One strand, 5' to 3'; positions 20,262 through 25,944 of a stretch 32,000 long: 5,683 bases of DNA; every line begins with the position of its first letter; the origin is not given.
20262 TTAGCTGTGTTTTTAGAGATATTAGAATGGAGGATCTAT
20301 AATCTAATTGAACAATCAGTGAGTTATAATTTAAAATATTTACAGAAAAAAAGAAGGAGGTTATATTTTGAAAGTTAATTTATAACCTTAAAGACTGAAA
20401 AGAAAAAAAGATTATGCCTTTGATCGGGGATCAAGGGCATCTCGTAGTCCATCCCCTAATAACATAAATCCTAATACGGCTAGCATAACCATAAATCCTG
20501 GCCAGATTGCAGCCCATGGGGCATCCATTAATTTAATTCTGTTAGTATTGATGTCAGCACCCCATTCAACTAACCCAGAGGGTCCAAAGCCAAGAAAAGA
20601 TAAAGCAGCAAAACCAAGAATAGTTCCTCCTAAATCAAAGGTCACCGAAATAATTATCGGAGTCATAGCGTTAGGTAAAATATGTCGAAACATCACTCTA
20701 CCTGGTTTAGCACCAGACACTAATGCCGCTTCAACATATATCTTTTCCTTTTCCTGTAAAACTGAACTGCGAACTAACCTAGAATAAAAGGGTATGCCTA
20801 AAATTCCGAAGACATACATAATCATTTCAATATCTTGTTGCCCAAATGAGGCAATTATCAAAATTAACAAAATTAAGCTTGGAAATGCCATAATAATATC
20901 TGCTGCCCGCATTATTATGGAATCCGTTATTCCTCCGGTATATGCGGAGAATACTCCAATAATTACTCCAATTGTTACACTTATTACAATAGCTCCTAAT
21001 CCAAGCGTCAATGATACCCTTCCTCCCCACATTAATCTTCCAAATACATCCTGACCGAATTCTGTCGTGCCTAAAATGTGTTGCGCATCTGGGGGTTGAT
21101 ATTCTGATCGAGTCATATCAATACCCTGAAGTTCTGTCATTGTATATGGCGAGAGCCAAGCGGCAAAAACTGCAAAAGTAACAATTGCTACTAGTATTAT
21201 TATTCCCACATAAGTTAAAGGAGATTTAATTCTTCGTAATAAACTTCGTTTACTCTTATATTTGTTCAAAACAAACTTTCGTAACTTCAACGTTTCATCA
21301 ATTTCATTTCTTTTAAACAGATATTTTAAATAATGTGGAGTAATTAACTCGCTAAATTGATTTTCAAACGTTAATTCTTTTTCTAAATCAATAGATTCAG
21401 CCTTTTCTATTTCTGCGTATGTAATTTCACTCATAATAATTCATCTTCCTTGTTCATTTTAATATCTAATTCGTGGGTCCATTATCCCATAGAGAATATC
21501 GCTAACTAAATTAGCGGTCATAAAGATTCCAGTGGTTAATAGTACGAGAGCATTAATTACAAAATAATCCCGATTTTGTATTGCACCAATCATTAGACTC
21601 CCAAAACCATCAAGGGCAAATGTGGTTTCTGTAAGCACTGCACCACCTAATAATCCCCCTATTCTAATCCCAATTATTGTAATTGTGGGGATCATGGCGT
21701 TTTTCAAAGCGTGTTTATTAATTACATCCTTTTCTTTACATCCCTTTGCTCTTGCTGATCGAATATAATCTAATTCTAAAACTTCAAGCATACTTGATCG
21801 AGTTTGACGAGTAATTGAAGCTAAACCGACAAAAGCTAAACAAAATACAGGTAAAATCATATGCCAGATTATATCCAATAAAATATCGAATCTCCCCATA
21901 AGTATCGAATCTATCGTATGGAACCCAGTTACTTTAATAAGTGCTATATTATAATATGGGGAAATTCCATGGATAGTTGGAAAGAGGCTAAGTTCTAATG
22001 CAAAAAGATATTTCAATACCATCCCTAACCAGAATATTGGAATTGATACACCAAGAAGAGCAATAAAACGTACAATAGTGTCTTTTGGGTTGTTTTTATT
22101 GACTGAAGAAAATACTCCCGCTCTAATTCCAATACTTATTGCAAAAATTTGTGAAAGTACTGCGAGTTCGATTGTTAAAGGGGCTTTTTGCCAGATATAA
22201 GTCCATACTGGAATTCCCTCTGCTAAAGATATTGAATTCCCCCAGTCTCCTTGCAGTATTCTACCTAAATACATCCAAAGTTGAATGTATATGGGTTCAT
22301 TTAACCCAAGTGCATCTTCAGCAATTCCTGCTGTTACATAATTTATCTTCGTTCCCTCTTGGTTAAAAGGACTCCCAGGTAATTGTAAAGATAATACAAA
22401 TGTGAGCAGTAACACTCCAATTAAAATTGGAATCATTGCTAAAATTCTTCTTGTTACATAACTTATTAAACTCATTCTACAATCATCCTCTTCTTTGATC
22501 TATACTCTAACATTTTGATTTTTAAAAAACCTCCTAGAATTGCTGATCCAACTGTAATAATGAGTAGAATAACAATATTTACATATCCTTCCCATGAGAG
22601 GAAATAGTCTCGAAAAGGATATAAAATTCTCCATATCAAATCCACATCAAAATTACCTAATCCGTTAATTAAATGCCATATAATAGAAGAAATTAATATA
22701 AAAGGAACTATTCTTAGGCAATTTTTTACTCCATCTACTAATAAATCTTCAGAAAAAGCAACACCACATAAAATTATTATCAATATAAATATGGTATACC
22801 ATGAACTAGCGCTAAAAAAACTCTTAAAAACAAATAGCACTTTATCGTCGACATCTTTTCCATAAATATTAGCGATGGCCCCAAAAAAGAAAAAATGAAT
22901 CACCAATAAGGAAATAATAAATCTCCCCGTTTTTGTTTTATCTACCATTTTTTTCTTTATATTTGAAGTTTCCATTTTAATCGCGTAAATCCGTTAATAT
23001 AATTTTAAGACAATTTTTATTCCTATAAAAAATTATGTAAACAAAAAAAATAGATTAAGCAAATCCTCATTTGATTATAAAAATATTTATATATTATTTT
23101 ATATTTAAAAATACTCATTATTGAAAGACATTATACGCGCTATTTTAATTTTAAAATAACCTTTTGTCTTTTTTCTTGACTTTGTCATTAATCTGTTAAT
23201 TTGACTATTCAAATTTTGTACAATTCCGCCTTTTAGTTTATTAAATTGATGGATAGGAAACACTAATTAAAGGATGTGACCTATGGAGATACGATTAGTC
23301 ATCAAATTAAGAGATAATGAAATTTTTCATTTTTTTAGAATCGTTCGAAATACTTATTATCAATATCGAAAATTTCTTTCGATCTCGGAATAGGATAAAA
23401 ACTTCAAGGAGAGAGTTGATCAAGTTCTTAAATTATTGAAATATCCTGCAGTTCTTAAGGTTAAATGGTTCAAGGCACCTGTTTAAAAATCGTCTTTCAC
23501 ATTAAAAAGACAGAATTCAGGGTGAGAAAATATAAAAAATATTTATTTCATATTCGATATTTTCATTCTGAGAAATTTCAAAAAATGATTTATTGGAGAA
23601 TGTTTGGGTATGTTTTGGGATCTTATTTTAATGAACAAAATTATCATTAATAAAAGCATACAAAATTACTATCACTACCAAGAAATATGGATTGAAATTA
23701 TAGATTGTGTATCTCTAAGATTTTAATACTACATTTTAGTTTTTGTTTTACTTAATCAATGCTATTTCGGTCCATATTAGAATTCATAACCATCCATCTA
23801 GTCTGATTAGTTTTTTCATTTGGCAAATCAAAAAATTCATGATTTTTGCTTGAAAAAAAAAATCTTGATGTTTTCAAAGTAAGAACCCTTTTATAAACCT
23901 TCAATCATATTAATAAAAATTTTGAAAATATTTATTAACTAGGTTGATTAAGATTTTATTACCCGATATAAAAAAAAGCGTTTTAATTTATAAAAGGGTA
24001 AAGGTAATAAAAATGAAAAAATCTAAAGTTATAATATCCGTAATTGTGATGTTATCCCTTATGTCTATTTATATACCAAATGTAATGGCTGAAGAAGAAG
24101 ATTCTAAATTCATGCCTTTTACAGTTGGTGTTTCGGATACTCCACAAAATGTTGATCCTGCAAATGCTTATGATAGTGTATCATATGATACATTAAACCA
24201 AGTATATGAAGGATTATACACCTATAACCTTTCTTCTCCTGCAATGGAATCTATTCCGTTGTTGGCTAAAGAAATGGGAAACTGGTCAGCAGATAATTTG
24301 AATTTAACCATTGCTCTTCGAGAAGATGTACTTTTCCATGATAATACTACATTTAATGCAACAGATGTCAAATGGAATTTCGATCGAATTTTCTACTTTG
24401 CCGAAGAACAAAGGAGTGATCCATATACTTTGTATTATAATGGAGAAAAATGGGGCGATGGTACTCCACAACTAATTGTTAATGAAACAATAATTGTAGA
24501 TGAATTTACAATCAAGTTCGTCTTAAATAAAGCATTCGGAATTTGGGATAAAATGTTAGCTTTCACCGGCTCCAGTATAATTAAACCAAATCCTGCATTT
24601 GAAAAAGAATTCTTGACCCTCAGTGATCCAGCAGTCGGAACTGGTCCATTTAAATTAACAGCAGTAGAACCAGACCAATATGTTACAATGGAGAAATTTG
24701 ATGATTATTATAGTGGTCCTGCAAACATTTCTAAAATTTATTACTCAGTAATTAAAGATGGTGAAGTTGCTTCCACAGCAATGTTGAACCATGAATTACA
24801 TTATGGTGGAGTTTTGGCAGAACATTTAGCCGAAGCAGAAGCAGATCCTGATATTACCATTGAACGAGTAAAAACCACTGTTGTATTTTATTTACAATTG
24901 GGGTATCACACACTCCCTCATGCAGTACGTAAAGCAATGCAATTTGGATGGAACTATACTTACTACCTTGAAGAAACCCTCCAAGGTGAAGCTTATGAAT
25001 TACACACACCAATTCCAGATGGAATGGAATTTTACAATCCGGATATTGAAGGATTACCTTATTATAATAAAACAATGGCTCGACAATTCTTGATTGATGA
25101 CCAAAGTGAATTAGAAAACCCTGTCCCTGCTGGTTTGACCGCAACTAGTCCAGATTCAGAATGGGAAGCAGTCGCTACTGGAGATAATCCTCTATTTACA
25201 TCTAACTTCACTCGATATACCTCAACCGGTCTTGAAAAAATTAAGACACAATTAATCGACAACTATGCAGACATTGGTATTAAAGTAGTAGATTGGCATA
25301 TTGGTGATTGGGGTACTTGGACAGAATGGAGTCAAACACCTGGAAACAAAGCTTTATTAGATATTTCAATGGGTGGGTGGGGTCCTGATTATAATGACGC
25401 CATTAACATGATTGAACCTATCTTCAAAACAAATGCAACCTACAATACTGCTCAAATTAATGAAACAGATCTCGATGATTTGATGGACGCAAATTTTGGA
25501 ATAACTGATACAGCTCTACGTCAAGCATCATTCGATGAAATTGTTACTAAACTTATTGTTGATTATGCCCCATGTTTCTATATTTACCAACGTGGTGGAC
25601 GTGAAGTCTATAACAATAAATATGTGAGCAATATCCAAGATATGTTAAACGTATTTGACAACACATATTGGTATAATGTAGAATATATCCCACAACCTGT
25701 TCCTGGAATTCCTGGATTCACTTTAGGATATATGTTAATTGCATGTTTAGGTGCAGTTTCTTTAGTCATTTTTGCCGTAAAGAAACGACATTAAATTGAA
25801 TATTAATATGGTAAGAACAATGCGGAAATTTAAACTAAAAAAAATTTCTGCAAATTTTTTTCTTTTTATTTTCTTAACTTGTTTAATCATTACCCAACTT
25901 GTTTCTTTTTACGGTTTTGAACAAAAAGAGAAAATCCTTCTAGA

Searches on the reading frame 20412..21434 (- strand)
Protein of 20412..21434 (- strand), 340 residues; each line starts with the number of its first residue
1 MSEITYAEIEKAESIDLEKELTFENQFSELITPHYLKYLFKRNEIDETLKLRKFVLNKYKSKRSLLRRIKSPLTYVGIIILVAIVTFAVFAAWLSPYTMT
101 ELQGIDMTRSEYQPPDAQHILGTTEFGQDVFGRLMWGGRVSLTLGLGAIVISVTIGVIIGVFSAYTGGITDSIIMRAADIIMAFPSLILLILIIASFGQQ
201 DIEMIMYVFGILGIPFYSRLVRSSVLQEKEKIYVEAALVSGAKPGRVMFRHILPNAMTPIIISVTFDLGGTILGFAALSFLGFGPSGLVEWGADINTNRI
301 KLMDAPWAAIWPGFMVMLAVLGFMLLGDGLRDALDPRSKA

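Call 27: search_protein_families(library=pfam, proteins=[window:20412-21434:-], max_evalue=0.0001)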
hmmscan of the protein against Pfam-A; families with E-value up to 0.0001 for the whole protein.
window:20412-21434:- (340 aa): 2 families
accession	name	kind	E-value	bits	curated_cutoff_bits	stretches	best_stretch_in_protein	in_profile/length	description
PF00528.27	BPD_transp_1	-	2.2e-31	109.4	26.4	1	156-338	1-182/184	Binding-protein-dependent transport system inner membrane component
PF12911.12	OppC_N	-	1.4e-06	28.6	23.9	1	69-115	11-53/53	N-terminal TM domain of oligopeptide transport permease C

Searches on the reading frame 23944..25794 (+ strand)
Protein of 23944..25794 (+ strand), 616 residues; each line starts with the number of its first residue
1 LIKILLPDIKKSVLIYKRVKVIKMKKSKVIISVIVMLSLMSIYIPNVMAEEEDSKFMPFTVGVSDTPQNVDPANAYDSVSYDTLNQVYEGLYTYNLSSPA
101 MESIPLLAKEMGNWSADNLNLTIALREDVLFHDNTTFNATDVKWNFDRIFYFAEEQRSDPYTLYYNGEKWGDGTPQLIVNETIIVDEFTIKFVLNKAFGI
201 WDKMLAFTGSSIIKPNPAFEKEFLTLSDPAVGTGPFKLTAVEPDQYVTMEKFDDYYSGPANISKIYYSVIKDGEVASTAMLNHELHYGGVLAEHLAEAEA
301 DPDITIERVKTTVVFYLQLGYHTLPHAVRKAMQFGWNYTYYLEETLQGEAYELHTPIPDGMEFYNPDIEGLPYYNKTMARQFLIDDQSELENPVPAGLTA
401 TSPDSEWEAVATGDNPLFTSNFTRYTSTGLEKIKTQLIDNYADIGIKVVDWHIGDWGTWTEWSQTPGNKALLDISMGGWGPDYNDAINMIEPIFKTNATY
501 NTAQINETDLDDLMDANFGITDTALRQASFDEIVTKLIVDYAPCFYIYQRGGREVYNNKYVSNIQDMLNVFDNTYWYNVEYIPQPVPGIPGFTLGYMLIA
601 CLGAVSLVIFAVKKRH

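Call 28: search_protein_families(library=pfam, proteins=[window:23944-25794:+], max_evalue=0.0001)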
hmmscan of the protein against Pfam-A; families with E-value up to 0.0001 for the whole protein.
window:23944-25794:+ (616 aa): 1 family
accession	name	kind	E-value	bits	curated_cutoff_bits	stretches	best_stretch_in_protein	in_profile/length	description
PF00496.27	SBP_bac_5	-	2.4e-49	168.9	32.4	1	104-499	3-366/368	Bacterial extracellular solute-binding proteins, family 5 Middle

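Call 83: list_cluster_members(proteins=[window:24013-25791:+, P0001, window:4678-5082:-])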
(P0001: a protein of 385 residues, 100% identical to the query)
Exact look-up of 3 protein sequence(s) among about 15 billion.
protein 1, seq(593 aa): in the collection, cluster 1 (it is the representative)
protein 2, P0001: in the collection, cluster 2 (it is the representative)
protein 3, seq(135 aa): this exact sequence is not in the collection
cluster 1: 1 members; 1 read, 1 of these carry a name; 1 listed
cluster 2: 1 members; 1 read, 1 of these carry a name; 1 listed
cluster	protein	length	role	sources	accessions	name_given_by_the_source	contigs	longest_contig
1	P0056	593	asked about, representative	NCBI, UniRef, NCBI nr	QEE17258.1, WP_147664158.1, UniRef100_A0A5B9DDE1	ABC transporter substrate-binding protein [Promethearchaeum syntrophicum] | ABC transporter substrate-binding protein n=1 Tax=Promethearchaeum syntrophicum ... | ABC transporter substrate-binding protein [Candidatus Prometheoarchaeum syntrophicum]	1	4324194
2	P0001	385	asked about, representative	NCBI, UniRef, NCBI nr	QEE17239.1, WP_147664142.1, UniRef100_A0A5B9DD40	MarR family transcriptional regulator [Promethearchaeum syntrophicum] | MarR family transcriptional regulator n=1 Tax=Promethearchaeum syntrophicum TaxID=2594042 ... | helix-turn-helix domain-containing protein [Candidatus Prometheoarchaeum syntrophicum]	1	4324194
